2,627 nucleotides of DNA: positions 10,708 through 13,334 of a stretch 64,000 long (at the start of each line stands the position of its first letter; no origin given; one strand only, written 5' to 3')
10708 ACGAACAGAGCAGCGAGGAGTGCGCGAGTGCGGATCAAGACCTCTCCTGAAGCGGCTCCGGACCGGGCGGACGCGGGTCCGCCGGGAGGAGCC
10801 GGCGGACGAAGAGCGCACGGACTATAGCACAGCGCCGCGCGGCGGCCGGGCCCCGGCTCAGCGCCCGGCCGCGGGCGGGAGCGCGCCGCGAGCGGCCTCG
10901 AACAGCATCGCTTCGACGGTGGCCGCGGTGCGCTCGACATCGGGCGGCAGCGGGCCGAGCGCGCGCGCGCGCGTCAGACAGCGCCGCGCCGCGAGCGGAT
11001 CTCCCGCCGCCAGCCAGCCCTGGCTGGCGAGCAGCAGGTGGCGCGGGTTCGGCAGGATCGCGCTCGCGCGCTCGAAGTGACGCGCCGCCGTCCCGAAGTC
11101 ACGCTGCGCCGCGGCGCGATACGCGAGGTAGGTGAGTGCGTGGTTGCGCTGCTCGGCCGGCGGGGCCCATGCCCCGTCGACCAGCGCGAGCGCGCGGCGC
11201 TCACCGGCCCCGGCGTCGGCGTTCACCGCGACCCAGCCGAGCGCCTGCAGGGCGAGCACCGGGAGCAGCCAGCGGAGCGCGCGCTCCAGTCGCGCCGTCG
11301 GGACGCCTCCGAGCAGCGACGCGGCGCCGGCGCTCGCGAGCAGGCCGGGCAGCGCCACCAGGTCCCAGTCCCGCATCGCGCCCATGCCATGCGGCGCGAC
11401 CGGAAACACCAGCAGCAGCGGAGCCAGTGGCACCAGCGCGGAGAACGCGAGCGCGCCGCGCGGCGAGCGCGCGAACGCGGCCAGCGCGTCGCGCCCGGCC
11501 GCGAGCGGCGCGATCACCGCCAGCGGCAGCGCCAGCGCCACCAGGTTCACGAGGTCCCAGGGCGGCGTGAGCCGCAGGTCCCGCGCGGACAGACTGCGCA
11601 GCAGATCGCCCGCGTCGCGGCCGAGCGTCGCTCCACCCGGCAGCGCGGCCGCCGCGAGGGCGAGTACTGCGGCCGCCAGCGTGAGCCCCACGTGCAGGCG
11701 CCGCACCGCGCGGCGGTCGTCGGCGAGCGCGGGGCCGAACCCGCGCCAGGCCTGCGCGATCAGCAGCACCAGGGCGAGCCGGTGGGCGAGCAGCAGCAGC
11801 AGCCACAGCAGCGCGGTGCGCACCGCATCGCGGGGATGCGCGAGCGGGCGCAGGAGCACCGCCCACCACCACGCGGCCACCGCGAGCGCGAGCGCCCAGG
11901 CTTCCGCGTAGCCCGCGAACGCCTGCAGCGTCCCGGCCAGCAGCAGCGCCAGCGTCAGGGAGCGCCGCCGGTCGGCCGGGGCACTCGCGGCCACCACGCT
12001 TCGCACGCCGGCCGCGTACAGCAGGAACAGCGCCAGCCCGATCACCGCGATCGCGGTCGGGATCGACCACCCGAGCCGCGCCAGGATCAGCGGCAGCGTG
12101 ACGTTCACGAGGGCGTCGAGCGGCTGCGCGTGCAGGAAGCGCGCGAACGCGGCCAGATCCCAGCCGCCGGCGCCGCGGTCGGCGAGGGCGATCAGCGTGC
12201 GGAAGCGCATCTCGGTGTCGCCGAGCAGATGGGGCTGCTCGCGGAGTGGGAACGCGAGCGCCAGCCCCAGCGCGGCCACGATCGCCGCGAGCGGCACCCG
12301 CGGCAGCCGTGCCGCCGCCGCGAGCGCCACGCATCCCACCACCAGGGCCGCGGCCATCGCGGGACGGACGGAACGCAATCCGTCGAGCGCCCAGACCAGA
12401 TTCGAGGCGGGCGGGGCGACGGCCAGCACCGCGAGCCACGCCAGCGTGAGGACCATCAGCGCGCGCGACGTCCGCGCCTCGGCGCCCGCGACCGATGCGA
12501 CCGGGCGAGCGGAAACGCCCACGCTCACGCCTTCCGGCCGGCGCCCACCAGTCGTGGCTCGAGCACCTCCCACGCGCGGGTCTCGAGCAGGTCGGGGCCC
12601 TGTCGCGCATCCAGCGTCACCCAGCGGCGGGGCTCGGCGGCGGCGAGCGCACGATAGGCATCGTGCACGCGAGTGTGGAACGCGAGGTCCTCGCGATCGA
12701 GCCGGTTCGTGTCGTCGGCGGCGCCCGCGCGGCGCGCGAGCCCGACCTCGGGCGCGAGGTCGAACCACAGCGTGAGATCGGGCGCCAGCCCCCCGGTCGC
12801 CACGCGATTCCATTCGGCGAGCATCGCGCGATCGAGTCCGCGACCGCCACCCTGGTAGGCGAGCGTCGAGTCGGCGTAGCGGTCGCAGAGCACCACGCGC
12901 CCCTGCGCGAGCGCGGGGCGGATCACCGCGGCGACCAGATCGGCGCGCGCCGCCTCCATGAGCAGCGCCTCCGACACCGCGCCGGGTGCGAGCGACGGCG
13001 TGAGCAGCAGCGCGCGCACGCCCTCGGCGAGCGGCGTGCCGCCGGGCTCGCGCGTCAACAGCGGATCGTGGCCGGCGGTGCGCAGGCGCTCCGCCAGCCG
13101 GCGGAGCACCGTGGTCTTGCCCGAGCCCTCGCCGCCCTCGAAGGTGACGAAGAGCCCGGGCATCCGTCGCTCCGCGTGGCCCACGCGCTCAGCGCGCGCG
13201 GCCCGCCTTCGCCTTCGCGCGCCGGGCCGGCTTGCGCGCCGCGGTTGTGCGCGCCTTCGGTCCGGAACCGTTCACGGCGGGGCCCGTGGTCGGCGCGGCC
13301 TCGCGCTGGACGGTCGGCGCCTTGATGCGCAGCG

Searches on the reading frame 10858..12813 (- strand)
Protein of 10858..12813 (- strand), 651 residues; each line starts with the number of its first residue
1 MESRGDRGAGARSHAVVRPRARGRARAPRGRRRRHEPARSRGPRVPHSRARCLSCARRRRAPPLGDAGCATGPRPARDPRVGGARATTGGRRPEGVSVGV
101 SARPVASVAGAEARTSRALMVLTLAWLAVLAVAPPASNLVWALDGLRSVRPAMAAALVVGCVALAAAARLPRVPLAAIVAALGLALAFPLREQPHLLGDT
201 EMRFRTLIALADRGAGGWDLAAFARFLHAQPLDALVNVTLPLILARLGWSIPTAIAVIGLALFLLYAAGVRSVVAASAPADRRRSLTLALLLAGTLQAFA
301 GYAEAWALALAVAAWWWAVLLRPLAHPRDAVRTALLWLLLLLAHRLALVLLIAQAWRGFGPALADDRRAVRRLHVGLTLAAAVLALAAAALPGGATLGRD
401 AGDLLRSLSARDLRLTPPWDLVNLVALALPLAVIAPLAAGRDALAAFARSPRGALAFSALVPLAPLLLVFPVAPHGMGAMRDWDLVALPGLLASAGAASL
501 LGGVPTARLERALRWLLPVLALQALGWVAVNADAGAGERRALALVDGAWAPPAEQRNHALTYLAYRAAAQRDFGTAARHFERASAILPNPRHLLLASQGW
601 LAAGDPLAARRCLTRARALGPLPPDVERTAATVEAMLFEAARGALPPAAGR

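Call 3: search_protein_families(library=pfam, proteins=[window:10858-12813:-])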
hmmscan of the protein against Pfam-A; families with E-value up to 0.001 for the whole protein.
window:10858-12813:- (651 aa): 0 families

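Call 4: search_protein_families(library=ncbifam, proteins=[window:10858-12813:-])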
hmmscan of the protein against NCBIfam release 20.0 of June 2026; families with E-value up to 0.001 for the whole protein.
window:10858-12813:- (651 aa): 0 families

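Call 16: search_protein_families(library=pfam, proteins=[window:10858-12516:-], max_evalue=0.01)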
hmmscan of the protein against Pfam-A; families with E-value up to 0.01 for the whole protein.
window:10858-12516:- (552 aa): 1 family
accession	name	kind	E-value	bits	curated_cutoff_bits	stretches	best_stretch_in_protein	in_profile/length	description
PF07719.23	TPR_2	-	0.0028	18.1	27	0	460-490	3-33/34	Tetratricopeptide repeat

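Call 17: search_protein_families(library=ncbifam, proteins=[window:10858-12516:-], max_evalue=0.01)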
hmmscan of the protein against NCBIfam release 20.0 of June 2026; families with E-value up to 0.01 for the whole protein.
window:10858-12516:- (552 aa): 0 families

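Call 47: search_solved_structures(query=window:10858-12516:-, max_evalue=1)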
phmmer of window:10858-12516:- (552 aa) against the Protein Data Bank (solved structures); distinct sequences matched with E-value up to 1: 0.

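Call 77: predict_structure(protein=window:10858-12516:-)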
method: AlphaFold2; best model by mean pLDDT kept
length: 552 residues; sequences in the alignment: 1
mean_pLDDT: 52.9   pTM: 0.36
mean pLDDT of the five models: 52.9, 51.5, 49.7, 48.5, 45.9
residues with pLDDT >= 90: 39; 70-90: 53; 50-70: 140; < 50: 320
segments of 3 or more residues with pLDDT < 50: 1-82, 84-98, 100-160, 164-178, 182-186, 195-210, 212-228, 262-264, 312-315, 317-319, 331-337, 361-406, 427-437
pLDDT, mean of each block of 10 residues (from residue 1): 31 38 42 40 43 47 45 42 45 39 41 36 42 38 39 48 49 45 49 47 44 46 45 54 55 51 53 58 56 52 51 47 50 48 54 54 44 34 32 39 46 53 50 47 52 69 77 86 88 92 91 94 89 91 73 45
secondary structure, 60 per line:
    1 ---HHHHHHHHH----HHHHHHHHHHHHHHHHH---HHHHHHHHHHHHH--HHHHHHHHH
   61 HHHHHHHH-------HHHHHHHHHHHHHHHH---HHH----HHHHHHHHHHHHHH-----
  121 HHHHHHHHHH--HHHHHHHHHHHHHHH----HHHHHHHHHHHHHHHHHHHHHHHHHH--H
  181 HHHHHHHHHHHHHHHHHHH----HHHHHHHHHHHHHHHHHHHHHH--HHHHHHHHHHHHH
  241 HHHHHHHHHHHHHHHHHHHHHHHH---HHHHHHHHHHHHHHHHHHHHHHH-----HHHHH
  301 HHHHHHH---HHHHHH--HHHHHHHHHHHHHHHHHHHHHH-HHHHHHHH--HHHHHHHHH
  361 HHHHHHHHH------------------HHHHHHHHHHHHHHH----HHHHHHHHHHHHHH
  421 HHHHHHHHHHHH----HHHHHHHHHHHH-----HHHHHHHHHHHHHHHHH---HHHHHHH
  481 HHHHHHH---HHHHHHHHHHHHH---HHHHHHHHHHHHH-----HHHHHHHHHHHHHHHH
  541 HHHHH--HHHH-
elements in order: H4-12 H17-33 H37-49 H52-68 H76-91 H102-115 H121-130 H133-147 H152-177 H180-199 H204-225 H228-264 H268-290 H296-307 H311-316 H319-340 H342-349 H352-369 H388-402 H407-432 H437-448 H454-470 H474-487 H491-503 H507-519 H525-545 H548-551

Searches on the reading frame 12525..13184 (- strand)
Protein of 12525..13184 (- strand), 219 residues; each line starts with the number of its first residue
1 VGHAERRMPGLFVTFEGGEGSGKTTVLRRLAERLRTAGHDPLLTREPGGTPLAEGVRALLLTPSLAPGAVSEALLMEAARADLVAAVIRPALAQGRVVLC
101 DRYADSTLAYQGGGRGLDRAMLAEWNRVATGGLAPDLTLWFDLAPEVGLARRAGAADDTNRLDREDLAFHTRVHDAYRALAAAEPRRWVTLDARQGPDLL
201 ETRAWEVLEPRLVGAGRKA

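Call 3: search_protein_families(library=pfam, proteins=[window:12525-13184:-])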
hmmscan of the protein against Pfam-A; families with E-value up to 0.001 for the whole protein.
window:12525-13184:- (219 aa): 3 families
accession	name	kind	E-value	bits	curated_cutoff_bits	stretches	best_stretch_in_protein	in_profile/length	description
PF02223.23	Thymidylate_kin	-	3.3e-43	148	27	1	15-200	1-181/185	Thymidylate kinase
PF13521.12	AAA_28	-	8.4e-09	36.3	27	1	13-180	2-149/164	AAA domain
PF25199.1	nSTAND_NTPase5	-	0.00069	19.9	34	0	12-59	43-90/145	Novel STAND NTPase 5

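Call 4: search_protein_families(library=ncbifam, proteins=[window:12525-13184:-])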
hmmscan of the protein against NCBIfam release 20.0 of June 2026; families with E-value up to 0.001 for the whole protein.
window:12525-13184:- (219 aa): 2 families
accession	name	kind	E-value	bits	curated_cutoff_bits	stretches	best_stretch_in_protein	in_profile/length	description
TIGR00041.1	DTMP_kinase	equivalog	2.9e-44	151.1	83.25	1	10-200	4-192/196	dTMP kinase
NF005923.0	PRK07933.1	equivalog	3.2e-10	39.7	193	1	12-203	2-206/213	dTMP kinase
